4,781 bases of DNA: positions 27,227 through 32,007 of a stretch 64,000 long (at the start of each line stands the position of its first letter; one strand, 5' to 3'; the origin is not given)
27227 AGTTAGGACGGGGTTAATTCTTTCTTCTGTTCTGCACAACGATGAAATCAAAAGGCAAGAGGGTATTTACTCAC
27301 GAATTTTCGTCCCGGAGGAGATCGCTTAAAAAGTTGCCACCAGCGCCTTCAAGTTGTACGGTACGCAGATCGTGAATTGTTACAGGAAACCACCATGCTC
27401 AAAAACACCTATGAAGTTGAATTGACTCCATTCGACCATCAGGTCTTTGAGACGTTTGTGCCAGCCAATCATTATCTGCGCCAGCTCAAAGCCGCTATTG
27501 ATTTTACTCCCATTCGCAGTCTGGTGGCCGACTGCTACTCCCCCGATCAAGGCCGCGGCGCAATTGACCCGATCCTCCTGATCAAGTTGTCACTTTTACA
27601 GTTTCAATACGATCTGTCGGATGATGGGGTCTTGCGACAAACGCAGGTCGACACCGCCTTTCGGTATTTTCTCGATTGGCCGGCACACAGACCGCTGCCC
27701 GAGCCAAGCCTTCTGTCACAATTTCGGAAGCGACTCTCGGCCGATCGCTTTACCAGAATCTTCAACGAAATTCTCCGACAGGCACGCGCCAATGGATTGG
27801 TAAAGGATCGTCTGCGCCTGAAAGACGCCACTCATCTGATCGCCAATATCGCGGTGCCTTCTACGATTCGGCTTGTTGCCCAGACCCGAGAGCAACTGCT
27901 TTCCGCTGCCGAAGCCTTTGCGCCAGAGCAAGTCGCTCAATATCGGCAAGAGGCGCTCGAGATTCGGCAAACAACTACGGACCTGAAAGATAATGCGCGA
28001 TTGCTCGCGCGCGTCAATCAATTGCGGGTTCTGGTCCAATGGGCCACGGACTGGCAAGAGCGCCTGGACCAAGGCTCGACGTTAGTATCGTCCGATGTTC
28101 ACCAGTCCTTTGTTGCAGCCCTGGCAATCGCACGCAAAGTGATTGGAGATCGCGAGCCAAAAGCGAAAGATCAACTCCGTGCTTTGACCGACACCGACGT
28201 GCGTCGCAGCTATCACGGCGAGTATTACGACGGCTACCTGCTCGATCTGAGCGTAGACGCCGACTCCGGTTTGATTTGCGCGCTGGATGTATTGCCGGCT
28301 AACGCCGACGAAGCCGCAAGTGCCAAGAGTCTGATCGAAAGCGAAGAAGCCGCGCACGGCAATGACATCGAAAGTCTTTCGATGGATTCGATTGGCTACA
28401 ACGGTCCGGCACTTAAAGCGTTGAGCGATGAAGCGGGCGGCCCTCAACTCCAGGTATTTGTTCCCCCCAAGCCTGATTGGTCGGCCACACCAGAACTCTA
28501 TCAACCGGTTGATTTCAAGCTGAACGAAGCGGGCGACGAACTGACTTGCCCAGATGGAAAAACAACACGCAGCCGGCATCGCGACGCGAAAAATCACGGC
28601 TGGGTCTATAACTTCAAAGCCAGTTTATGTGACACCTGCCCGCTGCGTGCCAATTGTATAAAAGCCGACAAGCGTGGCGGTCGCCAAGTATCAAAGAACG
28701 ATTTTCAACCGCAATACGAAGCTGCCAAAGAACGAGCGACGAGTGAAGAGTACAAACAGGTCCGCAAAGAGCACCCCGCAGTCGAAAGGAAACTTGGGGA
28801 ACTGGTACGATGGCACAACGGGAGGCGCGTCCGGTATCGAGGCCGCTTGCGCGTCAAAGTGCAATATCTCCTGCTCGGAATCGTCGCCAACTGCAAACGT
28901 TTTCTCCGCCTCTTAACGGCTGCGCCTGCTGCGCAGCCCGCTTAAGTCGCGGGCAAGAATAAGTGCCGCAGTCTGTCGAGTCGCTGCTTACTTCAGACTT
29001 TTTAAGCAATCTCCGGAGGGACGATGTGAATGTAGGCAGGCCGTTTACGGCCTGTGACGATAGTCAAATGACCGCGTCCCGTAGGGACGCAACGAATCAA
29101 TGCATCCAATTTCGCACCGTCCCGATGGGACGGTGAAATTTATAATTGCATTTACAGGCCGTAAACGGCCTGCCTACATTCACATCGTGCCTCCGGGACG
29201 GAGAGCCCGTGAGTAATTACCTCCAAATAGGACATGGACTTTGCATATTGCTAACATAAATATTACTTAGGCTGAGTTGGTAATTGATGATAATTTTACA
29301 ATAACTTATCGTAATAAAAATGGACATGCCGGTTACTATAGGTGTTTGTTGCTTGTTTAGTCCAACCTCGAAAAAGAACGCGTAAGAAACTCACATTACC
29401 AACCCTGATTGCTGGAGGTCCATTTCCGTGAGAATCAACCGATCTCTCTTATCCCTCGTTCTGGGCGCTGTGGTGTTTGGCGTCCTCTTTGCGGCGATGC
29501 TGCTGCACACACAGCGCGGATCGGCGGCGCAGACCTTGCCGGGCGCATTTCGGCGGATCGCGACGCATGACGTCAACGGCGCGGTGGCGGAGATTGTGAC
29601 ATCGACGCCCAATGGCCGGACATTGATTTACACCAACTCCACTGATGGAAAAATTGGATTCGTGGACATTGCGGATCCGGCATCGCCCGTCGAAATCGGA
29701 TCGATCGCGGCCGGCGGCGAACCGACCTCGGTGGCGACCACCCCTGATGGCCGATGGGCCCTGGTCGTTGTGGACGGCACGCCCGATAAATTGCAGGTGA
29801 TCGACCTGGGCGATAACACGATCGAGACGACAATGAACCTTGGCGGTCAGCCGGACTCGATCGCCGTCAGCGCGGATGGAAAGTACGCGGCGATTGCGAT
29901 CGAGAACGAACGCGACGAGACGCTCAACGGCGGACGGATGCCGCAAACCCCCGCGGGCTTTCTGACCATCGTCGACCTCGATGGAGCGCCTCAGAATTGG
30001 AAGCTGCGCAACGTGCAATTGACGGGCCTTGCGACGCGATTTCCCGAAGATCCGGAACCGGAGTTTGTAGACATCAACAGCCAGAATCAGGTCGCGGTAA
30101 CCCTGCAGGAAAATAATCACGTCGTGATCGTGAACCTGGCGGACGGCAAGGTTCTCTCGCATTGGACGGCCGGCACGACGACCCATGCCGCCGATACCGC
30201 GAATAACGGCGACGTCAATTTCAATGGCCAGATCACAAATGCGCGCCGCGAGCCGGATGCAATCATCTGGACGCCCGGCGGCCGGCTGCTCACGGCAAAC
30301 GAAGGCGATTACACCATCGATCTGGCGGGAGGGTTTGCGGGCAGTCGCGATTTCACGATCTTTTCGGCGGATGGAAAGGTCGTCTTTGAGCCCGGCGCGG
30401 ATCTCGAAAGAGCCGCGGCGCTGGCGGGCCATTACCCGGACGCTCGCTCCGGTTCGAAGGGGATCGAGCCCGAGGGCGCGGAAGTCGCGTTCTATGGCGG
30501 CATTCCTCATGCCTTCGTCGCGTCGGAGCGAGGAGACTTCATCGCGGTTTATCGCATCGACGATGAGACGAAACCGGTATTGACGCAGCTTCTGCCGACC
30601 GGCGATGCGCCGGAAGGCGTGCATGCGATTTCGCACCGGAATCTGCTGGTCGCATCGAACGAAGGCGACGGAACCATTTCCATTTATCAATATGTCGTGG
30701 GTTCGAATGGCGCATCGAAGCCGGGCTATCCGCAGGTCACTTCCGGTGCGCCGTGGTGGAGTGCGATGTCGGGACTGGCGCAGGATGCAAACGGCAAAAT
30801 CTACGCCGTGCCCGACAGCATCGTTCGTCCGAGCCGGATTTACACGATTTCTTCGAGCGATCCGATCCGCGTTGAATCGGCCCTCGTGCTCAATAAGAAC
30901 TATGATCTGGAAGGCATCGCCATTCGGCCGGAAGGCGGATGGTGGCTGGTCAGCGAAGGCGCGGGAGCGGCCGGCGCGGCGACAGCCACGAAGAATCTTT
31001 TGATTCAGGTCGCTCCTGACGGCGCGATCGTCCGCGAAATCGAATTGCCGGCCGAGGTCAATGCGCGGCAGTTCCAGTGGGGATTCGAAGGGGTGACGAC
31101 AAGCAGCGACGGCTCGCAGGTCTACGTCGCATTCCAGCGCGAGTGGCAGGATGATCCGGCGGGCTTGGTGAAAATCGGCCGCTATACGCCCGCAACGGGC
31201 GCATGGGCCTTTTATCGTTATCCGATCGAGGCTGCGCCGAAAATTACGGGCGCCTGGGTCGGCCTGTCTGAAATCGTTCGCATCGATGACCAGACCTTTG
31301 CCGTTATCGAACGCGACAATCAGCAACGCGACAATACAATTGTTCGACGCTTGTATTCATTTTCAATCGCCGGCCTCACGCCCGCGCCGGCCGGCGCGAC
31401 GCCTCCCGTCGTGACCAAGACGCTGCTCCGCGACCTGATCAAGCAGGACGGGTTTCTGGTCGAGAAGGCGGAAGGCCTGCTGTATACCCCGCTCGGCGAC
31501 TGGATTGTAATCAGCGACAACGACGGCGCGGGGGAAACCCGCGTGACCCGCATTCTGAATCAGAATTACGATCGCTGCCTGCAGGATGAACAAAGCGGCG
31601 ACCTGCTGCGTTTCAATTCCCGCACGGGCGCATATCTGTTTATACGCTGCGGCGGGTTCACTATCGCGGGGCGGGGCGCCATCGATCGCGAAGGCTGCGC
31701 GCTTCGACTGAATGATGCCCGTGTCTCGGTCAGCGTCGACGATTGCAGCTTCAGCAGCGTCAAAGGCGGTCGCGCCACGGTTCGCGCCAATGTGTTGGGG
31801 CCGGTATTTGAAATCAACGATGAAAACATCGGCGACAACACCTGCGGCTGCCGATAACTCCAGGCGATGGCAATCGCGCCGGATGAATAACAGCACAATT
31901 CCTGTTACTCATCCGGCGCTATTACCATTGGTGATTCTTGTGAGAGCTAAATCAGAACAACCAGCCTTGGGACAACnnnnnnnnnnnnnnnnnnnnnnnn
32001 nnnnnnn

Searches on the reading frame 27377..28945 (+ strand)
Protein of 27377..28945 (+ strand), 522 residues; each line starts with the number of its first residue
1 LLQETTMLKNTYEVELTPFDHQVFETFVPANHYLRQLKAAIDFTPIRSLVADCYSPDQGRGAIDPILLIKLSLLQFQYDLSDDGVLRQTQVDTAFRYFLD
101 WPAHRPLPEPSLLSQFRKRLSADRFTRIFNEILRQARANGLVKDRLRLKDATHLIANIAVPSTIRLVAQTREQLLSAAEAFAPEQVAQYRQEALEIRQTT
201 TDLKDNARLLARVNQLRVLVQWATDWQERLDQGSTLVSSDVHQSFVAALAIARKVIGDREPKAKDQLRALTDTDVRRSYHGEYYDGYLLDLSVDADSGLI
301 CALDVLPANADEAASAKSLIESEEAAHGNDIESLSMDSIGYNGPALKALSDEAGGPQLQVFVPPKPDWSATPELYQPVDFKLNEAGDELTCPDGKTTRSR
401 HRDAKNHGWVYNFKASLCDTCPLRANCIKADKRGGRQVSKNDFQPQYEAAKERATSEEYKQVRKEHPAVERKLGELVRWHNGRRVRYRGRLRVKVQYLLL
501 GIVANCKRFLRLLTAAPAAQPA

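Call 9: search_protein_families(library=pfam, proteins=[window:27377-28945:+], max_evalue=0.00001)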
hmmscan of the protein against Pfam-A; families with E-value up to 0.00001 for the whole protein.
window:27377-28945:+ (522 aa): 3 families
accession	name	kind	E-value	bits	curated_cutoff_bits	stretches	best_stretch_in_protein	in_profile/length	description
PF13751.12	DDE_Tnp_1_6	-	1.1e-18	68.1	25.1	1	390-509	1-124/125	Transposase DDE domain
PF05598.16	DUF772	-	1.9e-14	53.8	23.1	1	59-132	1-74/74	Transposase domain (DUF772)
PF01609.27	DDE_Tnp_1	-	1.1e-06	28.9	23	1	279-505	28-199/200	Transposase DDE domain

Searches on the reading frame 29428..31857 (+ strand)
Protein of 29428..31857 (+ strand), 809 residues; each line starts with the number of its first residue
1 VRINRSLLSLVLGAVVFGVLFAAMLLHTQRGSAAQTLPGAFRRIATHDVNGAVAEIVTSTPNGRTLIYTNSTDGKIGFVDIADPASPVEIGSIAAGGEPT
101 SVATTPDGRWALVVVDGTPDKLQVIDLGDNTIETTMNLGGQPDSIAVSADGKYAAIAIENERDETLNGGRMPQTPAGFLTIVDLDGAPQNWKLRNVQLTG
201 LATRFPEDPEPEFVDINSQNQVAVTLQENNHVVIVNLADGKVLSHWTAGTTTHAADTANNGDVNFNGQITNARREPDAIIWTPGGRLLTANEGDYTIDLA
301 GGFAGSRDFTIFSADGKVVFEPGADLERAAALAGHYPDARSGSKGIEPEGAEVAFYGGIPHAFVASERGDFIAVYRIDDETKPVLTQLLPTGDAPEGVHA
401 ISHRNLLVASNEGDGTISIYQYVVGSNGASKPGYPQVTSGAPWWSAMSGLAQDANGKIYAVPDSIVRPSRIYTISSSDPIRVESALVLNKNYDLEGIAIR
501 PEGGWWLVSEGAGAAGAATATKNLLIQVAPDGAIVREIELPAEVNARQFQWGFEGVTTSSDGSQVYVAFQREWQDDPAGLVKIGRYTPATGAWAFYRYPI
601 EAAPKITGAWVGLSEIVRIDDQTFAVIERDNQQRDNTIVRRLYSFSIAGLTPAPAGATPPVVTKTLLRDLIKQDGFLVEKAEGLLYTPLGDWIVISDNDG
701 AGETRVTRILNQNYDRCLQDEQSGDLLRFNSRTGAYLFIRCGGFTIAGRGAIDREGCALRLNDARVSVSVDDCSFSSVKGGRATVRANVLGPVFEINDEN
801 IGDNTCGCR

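Call 9: search_protein_families(library=pfam, proteins=[window:29428-31857:+], max_evalue=0.00001)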
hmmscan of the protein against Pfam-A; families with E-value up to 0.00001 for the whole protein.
window:29428-31857:+ (809 aa): 2 families
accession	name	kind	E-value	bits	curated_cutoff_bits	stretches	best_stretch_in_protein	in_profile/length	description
PF13449.12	Phytase-like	-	6.4e-49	167.8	27.6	1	443-699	2-283/284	Esterase-like activity of phytase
PF22494.2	choice_anch_I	-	2.4e-08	33.7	32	0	305-419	345-486/489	Choice-of-anchor I domain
